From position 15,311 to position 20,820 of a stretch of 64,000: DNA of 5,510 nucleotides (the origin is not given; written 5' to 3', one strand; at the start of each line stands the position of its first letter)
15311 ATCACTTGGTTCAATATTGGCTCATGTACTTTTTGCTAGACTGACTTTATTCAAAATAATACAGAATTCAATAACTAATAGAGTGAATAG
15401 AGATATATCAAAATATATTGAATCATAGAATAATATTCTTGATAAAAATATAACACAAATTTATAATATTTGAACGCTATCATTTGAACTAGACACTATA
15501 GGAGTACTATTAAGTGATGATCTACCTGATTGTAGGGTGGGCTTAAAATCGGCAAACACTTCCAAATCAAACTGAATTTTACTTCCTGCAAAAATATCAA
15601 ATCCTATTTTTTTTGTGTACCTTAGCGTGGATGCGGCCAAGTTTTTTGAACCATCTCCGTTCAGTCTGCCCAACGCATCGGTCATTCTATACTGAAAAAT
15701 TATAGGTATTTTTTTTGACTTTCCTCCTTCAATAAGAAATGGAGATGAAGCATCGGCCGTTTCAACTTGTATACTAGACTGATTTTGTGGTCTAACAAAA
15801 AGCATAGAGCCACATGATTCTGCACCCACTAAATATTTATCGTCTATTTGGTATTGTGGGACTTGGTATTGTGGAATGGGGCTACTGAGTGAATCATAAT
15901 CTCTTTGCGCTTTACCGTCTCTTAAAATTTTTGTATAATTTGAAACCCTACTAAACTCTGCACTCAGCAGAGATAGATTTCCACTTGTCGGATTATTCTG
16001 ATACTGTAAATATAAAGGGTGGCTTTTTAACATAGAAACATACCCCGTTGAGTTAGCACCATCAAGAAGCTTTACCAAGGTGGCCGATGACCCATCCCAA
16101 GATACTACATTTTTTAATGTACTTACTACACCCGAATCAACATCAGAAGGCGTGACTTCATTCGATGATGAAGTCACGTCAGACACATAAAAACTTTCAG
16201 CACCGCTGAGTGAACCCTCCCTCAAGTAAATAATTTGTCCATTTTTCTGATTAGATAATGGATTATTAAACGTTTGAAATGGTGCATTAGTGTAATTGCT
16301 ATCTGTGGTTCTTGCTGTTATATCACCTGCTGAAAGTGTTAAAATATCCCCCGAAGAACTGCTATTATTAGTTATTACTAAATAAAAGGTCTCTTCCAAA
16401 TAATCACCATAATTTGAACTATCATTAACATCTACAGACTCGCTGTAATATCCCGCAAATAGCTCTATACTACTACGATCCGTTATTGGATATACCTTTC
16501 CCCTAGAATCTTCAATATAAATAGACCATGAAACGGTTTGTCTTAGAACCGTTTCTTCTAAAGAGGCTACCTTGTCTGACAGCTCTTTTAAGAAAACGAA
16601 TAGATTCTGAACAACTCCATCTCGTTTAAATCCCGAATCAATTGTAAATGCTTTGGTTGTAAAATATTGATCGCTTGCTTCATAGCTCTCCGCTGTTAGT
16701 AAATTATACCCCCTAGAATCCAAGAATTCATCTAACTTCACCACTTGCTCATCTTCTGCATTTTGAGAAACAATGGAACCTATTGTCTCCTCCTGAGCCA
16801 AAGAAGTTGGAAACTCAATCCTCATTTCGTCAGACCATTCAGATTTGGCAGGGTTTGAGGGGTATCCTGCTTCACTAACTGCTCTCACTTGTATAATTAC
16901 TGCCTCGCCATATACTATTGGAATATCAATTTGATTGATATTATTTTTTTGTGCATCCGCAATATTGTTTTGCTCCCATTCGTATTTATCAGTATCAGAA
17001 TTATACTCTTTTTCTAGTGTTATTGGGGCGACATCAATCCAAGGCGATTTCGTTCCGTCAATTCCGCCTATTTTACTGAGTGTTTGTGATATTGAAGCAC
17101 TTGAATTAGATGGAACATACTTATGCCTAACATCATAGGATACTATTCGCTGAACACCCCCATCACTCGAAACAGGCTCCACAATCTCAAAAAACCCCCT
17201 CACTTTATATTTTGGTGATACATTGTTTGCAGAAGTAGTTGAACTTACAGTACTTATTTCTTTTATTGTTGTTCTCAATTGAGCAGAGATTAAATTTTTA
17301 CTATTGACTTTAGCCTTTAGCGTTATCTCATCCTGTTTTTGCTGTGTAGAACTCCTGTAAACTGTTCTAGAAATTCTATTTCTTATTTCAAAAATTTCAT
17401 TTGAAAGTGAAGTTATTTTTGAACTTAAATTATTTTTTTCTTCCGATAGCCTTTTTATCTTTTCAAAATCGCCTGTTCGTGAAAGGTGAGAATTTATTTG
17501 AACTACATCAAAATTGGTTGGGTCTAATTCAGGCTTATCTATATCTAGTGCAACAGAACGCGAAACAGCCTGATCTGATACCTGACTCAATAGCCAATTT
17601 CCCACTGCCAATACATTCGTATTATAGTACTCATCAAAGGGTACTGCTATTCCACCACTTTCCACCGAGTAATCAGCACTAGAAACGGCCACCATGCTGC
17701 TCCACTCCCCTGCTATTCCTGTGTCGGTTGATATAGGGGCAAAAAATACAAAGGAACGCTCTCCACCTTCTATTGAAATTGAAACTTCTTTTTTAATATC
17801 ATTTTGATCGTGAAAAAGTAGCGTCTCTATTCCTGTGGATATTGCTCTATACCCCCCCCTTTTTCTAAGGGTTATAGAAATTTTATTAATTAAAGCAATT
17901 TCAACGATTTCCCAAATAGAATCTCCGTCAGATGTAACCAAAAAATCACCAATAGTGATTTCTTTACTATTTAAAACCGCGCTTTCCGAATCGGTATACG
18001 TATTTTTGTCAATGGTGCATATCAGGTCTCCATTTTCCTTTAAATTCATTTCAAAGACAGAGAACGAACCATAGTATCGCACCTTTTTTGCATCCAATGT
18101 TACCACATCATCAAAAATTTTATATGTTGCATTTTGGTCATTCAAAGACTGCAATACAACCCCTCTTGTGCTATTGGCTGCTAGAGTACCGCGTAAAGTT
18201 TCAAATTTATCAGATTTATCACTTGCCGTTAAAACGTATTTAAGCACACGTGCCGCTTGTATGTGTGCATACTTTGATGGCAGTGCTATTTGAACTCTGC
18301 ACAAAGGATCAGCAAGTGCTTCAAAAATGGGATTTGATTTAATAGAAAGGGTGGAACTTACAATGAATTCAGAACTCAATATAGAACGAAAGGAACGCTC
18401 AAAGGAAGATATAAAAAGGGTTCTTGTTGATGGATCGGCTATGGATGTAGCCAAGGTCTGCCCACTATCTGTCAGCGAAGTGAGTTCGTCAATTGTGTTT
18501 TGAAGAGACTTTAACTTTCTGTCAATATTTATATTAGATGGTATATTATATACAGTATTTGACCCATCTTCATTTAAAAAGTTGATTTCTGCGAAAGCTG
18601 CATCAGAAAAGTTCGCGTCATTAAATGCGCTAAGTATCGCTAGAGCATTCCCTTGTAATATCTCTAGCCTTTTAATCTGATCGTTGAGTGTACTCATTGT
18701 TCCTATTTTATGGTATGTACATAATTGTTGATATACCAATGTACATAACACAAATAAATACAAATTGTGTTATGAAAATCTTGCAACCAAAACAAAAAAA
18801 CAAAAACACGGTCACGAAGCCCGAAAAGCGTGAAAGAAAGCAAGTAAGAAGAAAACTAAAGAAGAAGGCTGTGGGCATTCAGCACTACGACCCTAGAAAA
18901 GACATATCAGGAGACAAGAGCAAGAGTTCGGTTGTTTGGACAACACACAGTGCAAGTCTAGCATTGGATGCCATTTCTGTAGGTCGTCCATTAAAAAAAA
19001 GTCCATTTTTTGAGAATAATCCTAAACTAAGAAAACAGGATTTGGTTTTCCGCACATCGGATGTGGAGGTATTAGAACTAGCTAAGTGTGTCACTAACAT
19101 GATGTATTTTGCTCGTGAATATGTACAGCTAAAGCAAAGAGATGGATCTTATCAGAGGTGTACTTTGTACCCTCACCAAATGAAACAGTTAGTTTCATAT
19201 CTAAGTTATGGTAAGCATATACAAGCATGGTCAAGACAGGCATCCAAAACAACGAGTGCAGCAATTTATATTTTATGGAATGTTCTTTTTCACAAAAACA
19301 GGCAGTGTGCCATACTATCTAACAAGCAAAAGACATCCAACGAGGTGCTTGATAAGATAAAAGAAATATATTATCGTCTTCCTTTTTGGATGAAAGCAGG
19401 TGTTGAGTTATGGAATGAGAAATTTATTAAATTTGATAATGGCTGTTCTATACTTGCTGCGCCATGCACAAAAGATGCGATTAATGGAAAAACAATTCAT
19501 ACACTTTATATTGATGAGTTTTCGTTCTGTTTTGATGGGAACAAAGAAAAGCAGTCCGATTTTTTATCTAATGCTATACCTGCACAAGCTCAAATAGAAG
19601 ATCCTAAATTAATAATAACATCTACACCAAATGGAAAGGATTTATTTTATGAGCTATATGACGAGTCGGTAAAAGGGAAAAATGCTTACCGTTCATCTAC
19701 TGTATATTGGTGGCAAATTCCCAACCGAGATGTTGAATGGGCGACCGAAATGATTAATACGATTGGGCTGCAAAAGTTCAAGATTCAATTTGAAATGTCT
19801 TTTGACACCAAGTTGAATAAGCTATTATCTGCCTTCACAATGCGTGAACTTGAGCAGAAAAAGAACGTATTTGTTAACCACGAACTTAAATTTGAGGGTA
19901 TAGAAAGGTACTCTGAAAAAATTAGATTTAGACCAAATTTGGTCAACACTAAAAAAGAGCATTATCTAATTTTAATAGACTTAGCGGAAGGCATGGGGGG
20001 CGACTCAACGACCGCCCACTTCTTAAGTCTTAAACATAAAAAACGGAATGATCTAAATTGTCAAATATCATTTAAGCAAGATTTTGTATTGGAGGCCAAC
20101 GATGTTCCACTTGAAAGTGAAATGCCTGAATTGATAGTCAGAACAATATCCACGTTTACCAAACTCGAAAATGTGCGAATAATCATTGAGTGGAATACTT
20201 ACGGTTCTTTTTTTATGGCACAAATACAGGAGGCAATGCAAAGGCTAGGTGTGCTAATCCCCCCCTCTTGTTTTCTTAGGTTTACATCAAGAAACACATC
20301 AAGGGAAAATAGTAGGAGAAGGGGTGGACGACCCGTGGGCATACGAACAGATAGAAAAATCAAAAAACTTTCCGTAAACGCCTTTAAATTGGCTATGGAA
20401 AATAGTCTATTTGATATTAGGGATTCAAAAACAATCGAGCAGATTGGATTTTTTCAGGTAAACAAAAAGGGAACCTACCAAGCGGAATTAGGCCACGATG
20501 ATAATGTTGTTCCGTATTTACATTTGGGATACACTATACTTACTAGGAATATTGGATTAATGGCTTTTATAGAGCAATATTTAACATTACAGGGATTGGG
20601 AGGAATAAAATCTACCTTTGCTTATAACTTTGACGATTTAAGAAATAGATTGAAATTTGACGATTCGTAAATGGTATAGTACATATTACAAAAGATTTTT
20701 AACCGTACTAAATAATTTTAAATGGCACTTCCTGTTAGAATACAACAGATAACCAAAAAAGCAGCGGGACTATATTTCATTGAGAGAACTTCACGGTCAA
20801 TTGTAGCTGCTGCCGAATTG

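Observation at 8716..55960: Phage-encoded LRR gene family (six copies, three loci) in birth-and-death evolution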

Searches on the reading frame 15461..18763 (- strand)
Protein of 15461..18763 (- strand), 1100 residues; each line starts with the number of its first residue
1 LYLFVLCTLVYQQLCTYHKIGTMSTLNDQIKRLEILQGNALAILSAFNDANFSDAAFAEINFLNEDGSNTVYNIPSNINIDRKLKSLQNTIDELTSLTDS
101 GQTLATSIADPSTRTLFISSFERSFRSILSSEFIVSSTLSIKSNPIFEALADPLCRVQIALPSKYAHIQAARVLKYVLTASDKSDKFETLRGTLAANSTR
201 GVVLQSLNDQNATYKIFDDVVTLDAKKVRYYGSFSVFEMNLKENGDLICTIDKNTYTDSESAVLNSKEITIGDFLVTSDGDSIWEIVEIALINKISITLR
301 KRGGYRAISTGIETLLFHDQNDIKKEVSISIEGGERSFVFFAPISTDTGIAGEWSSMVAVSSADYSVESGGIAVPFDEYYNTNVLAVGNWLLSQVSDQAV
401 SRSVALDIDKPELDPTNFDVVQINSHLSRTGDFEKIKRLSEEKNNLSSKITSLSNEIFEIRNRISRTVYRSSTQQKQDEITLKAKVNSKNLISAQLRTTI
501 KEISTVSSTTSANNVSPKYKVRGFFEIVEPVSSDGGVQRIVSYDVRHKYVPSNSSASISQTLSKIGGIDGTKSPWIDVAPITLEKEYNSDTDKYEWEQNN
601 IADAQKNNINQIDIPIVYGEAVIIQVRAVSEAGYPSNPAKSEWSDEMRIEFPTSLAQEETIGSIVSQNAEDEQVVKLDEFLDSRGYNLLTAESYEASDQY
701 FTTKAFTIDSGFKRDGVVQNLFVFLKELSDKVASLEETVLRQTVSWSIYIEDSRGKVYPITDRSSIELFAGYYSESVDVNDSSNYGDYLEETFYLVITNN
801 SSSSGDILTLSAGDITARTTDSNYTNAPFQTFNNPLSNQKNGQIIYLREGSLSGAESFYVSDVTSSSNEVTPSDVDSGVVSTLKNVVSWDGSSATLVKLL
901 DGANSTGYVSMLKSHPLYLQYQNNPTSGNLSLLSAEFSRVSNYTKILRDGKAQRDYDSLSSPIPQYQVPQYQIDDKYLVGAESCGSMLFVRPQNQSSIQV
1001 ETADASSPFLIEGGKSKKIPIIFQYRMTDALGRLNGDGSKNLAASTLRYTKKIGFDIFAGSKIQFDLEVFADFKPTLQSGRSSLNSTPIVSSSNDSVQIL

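Call 12: search_protein_families(library=phrogs, proteins=[window:15461-18763:-], max_evalue=0.00001)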
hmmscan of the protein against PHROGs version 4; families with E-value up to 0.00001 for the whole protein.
window:15461-18763:- (1100 aa): 1 family
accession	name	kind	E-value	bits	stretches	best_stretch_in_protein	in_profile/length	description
phrog_29329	-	unknown function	1.2e-227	759.3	1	24-1086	10-1074/1092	-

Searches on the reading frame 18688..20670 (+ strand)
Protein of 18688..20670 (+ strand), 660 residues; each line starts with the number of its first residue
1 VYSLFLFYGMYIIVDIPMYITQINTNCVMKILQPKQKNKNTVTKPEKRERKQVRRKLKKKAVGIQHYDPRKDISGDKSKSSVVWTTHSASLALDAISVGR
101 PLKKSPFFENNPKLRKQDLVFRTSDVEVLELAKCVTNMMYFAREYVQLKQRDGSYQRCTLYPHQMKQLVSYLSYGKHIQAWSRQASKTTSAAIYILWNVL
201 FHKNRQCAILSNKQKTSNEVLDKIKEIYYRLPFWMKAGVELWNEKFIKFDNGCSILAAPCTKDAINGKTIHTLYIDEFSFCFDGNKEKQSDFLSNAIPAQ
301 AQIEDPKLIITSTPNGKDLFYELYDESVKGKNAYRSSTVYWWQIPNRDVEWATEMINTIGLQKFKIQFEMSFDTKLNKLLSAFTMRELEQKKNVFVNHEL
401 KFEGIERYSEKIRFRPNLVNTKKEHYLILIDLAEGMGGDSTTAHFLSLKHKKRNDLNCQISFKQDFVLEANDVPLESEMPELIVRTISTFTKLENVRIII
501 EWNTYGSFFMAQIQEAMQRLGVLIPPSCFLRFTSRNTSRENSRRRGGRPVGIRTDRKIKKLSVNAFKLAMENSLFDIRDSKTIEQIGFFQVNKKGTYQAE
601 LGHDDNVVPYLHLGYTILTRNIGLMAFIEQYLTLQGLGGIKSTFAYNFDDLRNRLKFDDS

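Call 12: search_protein_families(library=phrogs, proteins=[window:18688-20670:+], max_evalue=0.00001)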
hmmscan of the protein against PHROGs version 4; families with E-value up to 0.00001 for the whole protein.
window:18688-20670:+ (660 aa): 9 families
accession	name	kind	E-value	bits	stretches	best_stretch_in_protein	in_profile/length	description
phrog_5989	-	head and packaging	5.6e-42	145.1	1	109-373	92-335/347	terminase large subunit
phrog_2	-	head and packaging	2.5e-26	93.7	1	167-446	261-502/807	terminase large subunit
phrog_36964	-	head and packaging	8.6e-25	87.9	1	186-442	433-689/890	terminase large subunit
phrog_38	-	head and packaging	5.4e-09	36.2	1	34-233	196-368/760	terminase large subunit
phrog_26724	-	unknown function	6.4e-09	36.6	1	135-280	10-151/192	-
phrog_9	-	head and packaging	1e-08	35.5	1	182-351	231-402/812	terminase large subunit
phrog_32359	-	head and packaging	8.9e-08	33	1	132-237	65-171/210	terminase large subunit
phrog_7579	-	head and packaging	4.3e-07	30.4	1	180-342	23-175/239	terminase large subunit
phrog_24361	-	head and packaging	9.5e-07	29.8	1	548-617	68-137/162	terminase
